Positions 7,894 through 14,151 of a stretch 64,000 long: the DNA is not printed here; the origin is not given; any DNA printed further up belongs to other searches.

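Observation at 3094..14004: Exceptionally long (3636 aa) tape measure protein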

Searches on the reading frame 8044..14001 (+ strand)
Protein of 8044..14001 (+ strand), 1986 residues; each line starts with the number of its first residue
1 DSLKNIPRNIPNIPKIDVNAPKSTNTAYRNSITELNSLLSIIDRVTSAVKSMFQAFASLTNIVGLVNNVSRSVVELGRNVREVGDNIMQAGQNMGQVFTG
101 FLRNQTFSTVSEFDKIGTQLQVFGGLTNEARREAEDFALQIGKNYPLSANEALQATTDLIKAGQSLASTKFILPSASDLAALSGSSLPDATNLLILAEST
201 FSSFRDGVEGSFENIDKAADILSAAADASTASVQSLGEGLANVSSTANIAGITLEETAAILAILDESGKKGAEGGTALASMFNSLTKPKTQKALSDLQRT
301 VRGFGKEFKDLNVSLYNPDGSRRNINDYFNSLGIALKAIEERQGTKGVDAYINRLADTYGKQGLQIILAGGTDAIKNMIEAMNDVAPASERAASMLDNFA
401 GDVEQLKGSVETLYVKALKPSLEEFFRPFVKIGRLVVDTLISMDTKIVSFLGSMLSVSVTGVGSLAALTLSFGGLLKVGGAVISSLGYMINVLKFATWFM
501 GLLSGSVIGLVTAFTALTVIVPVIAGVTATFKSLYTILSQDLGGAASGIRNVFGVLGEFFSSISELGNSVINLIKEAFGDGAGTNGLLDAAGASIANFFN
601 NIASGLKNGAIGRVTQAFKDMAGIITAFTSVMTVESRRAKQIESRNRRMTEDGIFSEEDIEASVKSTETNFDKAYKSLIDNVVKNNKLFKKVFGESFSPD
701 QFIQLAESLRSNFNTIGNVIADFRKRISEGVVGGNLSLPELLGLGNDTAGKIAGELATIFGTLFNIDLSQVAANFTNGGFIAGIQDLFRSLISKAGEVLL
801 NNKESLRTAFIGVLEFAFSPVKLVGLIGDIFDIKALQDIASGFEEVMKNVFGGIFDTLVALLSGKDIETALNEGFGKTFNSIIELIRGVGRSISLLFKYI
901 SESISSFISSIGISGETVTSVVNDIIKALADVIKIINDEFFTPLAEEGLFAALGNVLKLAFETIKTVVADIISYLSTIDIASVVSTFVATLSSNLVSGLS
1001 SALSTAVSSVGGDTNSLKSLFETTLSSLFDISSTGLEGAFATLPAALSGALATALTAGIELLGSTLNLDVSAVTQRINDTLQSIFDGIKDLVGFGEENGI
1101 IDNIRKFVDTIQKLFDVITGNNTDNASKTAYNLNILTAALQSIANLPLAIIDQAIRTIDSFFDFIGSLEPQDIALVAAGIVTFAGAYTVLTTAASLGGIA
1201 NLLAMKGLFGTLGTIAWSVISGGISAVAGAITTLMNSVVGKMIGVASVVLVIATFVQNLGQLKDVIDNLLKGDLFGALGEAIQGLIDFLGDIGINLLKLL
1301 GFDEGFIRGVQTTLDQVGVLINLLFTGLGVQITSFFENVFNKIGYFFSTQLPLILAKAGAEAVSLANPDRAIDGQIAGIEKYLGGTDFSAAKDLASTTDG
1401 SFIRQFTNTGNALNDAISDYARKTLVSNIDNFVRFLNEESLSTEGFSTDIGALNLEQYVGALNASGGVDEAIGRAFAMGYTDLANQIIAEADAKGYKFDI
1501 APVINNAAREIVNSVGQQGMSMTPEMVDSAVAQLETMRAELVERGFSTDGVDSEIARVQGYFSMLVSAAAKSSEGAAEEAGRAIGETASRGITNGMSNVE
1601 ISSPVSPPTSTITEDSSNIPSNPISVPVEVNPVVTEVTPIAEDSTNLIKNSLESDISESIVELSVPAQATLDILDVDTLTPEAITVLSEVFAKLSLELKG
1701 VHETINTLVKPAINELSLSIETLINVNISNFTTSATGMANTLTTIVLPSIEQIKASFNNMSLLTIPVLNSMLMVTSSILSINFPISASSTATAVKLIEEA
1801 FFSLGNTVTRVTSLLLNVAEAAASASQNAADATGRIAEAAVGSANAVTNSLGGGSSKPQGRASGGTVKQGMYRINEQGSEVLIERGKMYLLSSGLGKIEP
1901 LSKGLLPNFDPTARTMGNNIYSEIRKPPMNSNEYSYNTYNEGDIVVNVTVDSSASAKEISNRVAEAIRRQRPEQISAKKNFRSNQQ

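Call 23: search_dna_similar(query=window:8044-14001:+, collection=phages, mode=protein, max_rows=25, max_evalue=0.00001)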
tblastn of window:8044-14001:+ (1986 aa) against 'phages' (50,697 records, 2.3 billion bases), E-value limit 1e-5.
Records with a match: 261; places in all: 261; records where one place covers at least 80% of the query: 0.
Best place of each record, by identity: <60% 261.
By first word of the organism name: Paenibacillus 80; Staphylococcus 58; Microbacterium 36; Streptococcus 14; Clostridium 14; Arthrobacter 10; Bacillus 8; Coprococcus 4; Vibrio 4; phage 3; and 20 more.
By host as written in the record: Paenibacillus larvae 46; Microbacterium foliorum NRRL B-24224 24; Paenibacillus larvae ATCC 9545 17; Staphylococcus aureus 13; Microbacterium foliorum NRRL B-24224 SEA 12; - 9; Clostridium perfringens 8; Staphylococcus pseudintermedius 6; and 84 more.
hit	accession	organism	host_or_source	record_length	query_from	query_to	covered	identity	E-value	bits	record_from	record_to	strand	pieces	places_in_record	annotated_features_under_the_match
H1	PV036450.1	Ruminococcus phage NatCom_38182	Ruminococcus bicirculans (ex Liu et al. ...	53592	77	633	28%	26.1%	5e-16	91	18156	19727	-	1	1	tail length tape measure protein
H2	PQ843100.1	Streptococcus phage vB_SagS-GXN2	Streptococcus agalactiae 2024.2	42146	35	631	30%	22.3%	4e-8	65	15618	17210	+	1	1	tail length tape-measure protein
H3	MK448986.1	Streptococcus phage Javan570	Streptococcus suis GD-0063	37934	73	546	24%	27.2%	3e-10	72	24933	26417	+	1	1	tail length tape-measure protein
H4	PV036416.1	phage NatCom_3357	human feces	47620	75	578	25%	25.3%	2e-7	63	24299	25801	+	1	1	tail length tape measure protein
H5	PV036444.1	Clostridium phage NatCom_42228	Clostridium sp. 003024715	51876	71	633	28%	22.1%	7e-10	71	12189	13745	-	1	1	tail length tape measure protein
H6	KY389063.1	Staphylococcus phage phi575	Staphylococcus sciuri P575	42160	26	553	27%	22.3%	1e-7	64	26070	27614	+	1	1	tail tape measure protein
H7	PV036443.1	Dorea phage NatCom_31361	Dorea sp.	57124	75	517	22%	25.8%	2e-7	63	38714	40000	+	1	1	tail length tape measure protein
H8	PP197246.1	Terrisporobacter phage TPDSL_ph1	Terrisporobacter petrolearius DSL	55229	71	517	23%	25.4%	1e-9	70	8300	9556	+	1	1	tail length tape measure protein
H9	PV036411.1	Lachnospiraceae phage NatCom_43249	Lachnospiraceae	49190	71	493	21%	26.3%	3e-11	76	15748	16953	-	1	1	tail length tape measure protein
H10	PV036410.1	Lachnospiraceae phage NatCom_40364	Lachnospiraceae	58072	71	493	21%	26.3%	3e-11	76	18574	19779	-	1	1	tail length tape measure protein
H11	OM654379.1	Bacillus phage vB_BauS_KLEB27-1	Bacillus australimaris strain KR4M-27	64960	113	537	21%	25.8%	3e-11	76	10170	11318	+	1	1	tape measure protein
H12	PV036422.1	Agathobacter phage NatCom_13861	Agathobacter sp.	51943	71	493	21%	25.9%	7e-11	74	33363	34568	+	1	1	tail length tape measure protein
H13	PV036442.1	Coprococcus phage NatCom_29765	Coprococcus sp.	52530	71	493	21%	25.9%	7e-11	74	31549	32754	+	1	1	tail length tape measure protein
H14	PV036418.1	Agathobacter phage NatCom_6238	Agathobacter sp.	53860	71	493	21%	25.9%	7e-11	74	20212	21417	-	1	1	tail length tape measure protein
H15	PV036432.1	Coprococcus phage NatCom_22372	Coprococcus sp.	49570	71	493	21%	25.6%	2e-12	79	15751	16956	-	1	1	tail length tape measure protein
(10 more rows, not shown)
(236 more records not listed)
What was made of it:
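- A tblastn search hit annotated TMPs in 261 phage records (call 23).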
